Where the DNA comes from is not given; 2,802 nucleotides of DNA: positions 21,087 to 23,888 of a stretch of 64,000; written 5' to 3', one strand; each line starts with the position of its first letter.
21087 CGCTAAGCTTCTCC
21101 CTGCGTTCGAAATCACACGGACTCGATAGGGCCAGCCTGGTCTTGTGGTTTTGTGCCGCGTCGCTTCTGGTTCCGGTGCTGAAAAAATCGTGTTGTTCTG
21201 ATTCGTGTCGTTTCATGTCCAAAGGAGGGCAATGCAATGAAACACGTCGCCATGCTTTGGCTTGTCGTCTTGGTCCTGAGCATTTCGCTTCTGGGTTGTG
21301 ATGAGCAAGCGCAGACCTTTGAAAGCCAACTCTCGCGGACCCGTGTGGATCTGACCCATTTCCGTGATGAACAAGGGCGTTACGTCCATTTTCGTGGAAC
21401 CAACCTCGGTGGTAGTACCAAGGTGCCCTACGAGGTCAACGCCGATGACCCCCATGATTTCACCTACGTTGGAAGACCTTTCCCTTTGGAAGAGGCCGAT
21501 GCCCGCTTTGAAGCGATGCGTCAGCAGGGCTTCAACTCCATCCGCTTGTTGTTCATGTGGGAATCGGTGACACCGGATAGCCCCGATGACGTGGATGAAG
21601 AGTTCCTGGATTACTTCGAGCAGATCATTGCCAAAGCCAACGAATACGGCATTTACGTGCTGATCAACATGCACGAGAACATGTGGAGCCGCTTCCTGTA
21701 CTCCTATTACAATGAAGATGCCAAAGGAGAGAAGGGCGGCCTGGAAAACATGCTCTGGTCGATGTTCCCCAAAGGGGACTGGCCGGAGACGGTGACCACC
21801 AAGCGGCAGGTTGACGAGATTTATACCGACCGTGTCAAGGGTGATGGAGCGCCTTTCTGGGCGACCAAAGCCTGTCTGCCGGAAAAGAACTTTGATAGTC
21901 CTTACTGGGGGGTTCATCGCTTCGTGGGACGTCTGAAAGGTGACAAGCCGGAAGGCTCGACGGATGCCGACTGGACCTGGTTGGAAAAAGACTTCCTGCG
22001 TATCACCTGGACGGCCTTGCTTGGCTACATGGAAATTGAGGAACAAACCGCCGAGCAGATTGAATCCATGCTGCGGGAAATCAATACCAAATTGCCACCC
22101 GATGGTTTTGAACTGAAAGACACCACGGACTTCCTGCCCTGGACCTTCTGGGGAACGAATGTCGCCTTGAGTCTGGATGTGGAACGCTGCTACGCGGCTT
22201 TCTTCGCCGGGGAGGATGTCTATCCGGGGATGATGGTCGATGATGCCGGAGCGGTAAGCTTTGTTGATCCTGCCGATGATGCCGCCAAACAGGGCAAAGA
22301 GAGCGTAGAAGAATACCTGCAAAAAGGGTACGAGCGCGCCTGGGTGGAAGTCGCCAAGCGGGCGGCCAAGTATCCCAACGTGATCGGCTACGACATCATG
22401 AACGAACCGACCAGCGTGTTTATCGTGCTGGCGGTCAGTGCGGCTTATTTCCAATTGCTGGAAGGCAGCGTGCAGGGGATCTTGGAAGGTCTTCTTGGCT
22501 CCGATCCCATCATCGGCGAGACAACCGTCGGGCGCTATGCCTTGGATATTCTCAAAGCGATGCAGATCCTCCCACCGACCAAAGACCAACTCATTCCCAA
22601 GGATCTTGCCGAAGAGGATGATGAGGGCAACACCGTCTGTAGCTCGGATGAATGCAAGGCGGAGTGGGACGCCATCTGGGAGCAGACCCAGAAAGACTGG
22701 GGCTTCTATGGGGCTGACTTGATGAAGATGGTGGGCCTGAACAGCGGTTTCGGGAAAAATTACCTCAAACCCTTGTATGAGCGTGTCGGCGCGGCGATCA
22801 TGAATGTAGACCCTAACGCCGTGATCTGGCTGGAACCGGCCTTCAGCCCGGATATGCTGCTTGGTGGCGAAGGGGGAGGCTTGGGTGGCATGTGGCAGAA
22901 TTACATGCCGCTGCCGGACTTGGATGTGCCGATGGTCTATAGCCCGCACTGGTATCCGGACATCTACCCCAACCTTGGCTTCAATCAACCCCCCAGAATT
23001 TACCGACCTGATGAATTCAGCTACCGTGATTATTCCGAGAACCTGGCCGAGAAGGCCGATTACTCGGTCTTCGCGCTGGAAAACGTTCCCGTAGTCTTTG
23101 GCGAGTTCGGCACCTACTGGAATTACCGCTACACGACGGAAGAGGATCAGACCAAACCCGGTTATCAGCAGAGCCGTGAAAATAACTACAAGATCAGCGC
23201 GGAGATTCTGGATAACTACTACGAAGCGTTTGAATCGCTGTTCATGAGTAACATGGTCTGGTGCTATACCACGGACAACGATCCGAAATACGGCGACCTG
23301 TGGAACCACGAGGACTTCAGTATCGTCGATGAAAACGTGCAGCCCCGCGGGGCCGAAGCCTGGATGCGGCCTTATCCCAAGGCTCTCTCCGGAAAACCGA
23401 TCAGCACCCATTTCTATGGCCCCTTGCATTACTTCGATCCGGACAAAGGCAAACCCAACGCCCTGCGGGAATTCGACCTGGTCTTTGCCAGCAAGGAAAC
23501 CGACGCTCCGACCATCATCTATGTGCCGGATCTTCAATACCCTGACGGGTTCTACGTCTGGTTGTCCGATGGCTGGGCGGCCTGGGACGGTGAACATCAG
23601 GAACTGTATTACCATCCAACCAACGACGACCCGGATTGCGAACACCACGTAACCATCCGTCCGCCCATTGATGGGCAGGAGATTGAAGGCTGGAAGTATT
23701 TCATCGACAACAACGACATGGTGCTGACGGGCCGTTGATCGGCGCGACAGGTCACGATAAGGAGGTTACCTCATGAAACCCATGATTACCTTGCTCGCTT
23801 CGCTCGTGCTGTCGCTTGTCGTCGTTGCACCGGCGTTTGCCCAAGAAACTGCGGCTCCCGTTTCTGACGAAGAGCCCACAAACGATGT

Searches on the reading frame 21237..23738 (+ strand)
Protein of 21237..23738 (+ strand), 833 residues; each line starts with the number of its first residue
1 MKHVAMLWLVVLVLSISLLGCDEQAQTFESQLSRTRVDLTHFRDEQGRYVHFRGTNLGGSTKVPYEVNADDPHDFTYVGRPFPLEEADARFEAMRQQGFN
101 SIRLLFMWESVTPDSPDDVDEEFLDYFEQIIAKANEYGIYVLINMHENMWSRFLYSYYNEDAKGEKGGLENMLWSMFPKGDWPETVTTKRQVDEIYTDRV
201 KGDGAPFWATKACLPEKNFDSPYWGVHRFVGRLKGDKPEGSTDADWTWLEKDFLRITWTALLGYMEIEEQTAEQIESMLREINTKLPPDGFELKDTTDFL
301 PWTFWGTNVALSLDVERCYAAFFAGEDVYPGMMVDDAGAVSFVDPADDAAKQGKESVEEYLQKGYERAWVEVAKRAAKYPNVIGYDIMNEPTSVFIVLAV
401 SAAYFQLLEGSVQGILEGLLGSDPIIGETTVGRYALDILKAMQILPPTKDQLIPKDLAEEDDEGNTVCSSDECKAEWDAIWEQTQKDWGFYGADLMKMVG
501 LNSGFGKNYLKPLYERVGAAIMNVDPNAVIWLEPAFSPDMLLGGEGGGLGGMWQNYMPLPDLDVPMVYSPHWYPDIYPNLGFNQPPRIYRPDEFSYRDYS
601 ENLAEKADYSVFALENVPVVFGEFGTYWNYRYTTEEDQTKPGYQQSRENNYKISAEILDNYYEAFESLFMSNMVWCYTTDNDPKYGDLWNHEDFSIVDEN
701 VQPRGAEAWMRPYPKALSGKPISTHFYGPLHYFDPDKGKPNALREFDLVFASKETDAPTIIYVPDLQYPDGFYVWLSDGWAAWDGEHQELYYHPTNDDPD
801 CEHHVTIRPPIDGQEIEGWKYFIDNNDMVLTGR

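Call 75: search_protein_families(library=pfam, proteins=[window:21237-23738:+], max_evalue=0.00001)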
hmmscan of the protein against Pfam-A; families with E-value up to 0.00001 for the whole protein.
window:21237-23738:+ (833 aa): 2 families
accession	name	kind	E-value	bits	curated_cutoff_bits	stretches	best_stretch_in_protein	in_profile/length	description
PF00150.24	Cellulase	-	3.2e-25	89.6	23.5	1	86-155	22-96/272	Cellulase (glycosyl hydrolase family 5)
PF18564.7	Glyco_hydro_5_C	-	4.3e-08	34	22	1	711-807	1-87/87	Glycoside hydrolase family 5 C-terminal domain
